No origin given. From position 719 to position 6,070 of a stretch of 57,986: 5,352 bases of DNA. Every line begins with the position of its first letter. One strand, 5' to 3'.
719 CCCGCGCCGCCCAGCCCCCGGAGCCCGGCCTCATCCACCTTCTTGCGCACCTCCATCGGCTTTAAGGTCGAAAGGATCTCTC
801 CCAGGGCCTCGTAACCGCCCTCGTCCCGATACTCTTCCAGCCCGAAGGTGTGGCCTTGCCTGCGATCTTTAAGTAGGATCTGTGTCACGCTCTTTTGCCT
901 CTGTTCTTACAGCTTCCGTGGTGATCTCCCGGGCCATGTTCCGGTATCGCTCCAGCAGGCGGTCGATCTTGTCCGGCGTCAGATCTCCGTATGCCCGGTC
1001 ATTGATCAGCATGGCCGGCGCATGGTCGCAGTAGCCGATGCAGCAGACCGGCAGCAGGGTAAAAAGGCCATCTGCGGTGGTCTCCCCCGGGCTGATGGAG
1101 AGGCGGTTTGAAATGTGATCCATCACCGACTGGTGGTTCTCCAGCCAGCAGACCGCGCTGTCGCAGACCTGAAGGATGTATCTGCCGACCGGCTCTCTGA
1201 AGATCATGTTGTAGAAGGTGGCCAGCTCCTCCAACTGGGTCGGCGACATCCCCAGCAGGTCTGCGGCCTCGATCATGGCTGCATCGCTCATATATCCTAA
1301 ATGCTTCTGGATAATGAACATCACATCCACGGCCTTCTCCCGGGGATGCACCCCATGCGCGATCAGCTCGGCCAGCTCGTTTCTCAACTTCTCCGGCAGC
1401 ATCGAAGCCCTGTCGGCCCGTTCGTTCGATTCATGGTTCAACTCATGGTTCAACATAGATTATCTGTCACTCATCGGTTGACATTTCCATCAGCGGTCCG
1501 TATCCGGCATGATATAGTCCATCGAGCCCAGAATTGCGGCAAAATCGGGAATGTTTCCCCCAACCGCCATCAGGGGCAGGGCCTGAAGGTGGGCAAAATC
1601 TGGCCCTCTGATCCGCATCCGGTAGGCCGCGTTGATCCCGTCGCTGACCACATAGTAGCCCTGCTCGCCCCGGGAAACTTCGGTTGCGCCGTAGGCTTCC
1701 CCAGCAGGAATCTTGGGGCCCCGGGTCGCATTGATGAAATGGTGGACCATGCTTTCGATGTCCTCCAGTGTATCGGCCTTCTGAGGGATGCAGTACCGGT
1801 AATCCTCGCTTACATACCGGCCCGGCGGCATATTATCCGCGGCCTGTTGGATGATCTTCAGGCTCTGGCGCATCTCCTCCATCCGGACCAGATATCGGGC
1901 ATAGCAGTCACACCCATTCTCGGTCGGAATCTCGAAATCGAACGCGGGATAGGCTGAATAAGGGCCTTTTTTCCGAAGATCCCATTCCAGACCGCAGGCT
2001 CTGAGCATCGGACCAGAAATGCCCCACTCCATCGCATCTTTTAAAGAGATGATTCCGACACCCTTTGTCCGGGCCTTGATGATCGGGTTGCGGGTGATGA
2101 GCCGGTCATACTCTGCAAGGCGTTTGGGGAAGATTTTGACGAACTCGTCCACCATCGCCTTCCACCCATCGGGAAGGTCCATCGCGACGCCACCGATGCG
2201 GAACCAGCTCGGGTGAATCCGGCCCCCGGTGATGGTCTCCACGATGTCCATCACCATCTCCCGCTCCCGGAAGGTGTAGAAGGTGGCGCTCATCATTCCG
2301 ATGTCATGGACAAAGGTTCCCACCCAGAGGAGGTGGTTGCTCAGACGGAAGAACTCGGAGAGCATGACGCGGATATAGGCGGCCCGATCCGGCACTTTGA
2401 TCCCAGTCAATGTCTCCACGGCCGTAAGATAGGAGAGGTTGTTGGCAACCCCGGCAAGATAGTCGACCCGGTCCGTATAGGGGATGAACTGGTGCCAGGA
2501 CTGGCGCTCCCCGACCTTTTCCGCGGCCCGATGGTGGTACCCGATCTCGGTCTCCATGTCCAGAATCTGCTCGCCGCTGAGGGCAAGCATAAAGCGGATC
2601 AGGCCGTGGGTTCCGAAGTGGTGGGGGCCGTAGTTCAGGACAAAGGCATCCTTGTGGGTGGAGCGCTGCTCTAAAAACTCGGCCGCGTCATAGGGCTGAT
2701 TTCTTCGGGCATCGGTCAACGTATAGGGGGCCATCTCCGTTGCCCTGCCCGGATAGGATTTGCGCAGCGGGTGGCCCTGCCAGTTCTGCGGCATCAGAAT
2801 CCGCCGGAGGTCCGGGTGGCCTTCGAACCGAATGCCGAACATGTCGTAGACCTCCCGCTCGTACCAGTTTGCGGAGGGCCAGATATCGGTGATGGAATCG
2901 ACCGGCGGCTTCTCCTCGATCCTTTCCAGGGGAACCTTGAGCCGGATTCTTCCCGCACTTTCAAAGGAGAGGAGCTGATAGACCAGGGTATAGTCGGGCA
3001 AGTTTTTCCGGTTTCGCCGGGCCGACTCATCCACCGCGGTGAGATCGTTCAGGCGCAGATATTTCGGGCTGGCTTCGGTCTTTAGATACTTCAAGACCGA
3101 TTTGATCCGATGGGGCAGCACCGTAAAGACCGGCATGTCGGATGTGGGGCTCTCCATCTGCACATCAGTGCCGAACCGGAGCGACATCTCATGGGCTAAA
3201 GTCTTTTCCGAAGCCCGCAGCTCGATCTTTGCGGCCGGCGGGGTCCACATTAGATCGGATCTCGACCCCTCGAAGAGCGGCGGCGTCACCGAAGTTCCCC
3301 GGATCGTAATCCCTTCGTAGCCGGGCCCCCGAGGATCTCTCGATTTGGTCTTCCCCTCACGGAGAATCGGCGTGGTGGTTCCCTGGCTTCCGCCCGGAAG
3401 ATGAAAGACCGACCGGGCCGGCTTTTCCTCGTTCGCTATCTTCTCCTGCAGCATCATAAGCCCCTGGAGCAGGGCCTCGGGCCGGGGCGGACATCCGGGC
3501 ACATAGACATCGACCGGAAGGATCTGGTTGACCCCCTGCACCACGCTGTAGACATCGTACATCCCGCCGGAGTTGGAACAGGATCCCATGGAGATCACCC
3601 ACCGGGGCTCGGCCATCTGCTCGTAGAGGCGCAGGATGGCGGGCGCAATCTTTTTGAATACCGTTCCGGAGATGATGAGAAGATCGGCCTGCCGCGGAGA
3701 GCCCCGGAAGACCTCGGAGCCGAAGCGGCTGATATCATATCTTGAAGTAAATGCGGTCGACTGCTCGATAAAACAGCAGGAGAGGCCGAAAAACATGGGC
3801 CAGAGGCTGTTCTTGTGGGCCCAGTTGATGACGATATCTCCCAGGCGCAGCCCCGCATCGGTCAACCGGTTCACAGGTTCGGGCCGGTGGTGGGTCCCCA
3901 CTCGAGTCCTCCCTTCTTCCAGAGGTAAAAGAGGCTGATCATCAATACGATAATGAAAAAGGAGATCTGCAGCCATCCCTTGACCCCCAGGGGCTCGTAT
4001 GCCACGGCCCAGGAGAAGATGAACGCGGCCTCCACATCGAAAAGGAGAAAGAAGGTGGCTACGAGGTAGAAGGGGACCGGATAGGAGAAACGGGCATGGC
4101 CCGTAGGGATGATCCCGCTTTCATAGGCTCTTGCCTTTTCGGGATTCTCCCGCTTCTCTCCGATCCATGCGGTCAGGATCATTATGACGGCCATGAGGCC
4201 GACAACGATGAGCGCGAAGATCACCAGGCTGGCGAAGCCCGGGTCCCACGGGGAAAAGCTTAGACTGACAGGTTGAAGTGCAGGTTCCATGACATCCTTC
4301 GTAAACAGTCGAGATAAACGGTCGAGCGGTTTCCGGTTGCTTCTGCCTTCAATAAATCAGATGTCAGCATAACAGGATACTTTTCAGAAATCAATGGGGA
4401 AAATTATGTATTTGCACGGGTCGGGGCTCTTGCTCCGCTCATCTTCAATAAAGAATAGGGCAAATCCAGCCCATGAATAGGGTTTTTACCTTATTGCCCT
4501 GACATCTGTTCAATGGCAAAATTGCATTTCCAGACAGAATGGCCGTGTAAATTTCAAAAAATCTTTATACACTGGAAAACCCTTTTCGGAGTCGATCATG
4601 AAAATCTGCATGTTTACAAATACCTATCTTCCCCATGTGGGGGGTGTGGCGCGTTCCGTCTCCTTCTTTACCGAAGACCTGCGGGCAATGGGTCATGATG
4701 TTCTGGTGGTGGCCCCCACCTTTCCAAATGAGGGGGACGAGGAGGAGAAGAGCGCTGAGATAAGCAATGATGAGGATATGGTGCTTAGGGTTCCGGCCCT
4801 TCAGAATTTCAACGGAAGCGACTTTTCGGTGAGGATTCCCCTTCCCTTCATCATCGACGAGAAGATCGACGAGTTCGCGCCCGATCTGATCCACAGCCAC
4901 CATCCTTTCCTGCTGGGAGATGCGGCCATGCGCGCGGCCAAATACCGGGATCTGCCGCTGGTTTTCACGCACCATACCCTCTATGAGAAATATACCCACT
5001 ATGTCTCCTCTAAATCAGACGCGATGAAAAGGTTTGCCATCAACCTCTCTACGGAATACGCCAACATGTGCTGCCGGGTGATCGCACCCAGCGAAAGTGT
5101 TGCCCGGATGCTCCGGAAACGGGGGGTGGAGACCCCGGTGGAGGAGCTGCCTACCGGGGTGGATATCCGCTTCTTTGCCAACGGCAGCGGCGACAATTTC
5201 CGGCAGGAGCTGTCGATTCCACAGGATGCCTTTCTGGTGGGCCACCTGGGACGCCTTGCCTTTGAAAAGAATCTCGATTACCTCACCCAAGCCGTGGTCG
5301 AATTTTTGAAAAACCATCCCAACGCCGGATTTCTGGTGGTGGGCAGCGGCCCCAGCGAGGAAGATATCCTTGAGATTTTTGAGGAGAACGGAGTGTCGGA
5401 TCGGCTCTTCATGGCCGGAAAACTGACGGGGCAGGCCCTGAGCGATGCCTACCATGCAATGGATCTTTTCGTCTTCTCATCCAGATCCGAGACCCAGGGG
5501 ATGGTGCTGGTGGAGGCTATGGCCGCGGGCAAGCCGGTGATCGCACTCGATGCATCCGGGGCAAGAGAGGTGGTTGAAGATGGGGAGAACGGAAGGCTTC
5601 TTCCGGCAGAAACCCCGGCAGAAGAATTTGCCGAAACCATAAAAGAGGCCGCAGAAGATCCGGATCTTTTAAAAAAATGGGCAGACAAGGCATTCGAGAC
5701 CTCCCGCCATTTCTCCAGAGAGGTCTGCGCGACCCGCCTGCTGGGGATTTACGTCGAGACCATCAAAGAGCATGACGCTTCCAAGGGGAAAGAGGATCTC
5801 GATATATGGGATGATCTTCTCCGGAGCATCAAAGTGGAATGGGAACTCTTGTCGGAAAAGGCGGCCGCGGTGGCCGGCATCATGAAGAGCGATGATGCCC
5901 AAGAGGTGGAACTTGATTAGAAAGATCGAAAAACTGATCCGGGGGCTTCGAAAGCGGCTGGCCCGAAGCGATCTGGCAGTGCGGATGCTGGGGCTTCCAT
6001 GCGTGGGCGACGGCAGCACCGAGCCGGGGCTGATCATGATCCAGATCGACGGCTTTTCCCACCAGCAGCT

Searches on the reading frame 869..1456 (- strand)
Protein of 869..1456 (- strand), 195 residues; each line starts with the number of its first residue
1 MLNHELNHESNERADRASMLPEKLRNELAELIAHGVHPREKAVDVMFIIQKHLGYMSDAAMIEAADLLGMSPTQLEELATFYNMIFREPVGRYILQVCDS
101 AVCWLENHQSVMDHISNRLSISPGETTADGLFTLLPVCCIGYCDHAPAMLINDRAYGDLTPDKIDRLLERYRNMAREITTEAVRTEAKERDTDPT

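Call 27: search_protein_families(library=pfam, proteins=[window:869-1456:-], max_evalue=0.00001)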
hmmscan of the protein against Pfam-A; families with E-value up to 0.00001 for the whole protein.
window:869-1456:- (195 aa): 1 family
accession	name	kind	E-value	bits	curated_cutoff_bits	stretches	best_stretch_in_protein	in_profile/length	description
PF01257.25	2Fe-2S_thioredx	-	2.6e-46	157.5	24.8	1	30-172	3-145/145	Thioredoxin-like [2Fe-2S] ferredoxin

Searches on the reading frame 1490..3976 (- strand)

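Call 27: search_protein_families(library=pfam, proteins=[window:1490-3976:-], max_evalue=0.00001)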
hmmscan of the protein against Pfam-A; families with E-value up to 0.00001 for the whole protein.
window:1490-3976:- (828 aa): 3 families
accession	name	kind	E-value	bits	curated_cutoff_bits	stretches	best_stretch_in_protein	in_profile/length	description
PF00346.24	Complex1_49kDa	-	3.7e-112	374.3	24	1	558-828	1-271/271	Respiratory-chain NADH dehydrogenase, 49 Kd subunit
PF00329.25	Complex1_30kDa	-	1.6e-43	148.6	22.5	1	285-413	2-123/124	Respiratory-chain NADH dehydrogenase, 30 Kd subunit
PF01058.29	Oxidored_q6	-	5.7e-25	87.9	27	1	67-176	3-128/128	NADH ubiquinone oxidoreductase, 20 Kd subunit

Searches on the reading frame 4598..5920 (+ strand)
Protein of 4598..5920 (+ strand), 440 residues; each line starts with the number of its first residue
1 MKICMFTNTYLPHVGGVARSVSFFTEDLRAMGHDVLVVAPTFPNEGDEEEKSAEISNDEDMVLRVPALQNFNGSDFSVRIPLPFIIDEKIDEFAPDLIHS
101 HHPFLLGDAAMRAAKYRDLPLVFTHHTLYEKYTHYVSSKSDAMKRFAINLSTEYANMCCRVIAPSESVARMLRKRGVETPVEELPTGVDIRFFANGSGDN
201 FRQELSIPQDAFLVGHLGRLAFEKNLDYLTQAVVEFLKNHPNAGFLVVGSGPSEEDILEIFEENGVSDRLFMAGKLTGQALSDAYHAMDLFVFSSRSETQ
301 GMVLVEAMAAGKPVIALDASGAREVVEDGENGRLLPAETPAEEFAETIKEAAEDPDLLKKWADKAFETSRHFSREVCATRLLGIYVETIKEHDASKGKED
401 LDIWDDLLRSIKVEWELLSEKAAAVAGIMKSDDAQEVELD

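Call 27: search_protein_families(library=pfam, proteins=[window:4598-5920:+], max_evalue=0.00001)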
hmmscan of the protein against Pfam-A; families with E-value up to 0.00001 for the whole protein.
window:4598-5920:+ (440 aa): 6 families
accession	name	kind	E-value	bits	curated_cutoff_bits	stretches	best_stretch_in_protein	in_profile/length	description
PF00534.26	Glycos_transf_1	-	1.2e-37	129.5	26.4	1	199-366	3-170/172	Glycosyl transferases group 1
PF13439.12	Glyco_transf_4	-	1.3e-32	113.6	28.5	1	14-190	1-168/170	Glycosyltransferase Family 4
PF13692.12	Glyco_trans_1_4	-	2.2e-32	112.7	27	1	213-354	3-142/142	Glycosyl transferases group 1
PF13579.12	Glyco_trans_4_4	-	2.2e-15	57.8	29.7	1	15-185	1-156/158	Glycosyl transferase 4-like domain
PF20706.3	GT4-conflict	-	4e-10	39.7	26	1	10-373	7-359/385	Family 4 Glycosyltransferase in conflict systems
PF13524.12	Glyco_trans_1_2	-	2.9e-06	27.7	25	1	233-368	5-128/144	Glycosyl transferase-like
